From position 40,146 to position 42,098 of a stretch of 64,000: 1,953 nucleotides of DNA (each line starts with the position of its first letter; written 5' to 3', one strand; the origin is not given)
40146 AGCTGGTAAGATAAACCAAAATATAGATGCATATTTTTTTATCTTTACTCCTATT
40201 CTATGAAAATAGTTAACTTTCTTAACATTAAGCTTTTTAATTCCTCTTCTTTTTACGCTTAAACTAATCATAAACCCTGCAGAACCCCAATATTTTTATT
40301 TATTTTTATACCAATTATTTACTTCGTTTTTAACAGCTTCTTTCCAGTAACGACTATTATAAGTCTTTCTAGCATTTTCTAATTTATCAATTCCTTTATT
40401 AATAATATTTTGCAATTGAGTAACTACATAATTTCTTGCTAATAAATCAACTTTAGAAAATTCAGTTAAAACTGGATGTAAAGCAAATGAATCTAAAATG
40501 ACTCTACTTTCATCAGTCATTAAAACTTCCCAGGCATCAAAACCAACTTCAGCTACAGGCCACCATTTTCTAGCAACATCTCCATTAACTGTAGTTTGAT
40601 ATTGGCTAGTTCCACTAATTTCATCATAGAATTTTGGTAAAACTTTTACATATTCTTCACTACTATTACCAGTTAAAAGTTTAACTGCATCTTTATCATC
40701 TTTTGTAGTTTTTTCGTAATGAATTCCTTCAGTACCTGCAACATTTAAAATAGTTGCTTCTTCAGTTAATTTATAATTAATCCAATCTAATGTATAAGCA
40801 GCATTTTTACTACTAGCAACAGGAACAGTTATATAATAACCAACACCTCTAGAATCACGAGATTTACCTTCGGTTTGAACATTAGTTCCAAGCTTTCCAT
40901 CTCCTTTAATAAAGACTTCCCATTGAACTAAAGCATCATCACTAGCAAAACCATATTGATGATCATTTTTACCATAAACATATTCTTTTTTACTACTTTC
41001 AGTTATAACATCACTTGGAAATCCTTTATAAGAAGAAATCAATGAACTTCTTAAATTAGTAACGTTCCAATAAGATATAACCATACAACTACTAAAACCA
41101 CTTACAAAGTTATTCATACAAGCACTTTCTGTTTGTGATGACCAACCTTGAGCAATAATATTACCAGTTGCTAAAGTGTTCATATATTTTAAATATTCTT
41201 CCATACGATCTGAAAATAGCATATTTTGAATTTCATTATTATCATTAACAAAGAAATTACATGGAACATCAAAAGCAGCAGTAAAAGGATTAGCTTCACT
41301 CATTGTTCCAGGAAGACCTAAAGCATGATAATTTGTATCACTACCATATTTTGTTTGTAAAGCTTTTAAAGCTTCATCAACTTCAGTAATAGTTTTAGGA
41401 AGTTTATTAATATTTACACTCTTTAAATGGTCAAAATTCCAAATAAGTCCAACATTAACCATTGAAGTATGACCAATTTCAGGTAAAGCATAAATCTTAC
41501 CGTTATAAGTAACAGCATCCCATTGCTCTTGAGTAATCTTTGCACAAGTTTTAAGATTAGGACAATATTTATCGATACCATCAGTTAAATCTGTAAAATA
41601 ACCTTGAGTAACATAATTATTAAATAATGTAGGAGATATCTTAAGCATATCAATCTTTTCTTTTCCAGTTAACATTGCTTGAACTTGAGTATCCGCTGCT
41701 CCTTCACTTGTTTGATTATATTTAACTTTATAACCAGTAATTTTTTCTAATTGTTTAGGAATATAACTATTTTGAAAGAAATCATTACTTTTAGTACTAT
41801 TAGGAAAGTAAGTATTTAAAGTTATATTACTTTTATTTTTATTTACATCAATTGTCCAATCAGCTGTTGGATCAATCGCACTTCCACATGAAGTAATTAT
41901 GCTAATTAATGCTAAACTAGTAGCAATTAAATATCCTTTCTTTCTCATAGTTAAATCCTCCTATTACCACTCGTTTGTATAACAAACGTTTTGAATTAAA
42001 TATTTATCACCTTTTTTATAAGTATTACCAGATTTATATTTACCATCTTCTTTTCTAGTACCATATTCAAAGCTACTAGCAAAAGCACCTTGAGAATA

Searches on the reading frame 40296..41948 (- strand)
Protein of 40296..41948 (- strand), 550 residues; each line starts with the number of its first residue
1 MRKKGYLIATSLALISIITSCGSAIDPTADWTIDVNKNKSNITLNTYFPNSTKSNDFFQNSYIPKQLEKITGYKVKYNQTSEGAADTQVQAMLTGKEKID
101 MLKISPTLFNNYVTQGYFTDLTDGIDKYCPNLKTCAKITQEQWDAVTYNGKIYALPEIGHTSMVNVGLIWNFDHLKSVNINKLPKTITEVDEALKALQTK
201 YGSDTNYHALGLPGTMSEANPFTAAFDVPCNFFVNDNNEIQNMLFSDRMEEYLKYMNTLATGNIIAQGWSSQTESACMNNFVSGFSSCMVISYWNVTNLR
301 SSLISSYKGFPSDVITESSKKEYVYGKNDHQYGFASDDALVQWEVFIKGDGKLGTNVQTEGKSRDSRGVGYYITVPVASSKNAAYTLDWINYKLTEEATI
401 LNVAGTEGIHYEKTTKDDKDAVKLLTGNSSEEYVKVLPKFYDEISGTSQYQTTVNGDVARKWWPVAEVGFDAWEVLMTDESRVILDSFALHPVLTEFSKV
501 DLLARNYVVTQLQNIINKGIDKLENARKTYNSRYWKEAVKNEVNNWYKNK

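Call 9: search_protein_families(library=pfam, proteins=[window:40296-41948:-], max_evalue=0.001)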
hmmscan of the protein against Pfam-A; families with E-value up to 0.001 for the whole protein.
window:40296-41948:- (550 aa): 1 family
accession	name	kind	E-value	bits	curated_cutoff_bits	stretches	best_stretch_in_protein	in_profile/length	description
PF01547.30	SBP_bac_1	-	2.7e-09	37.9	26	1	62-215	13-175/307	Bacterial extracellular solute-binding protein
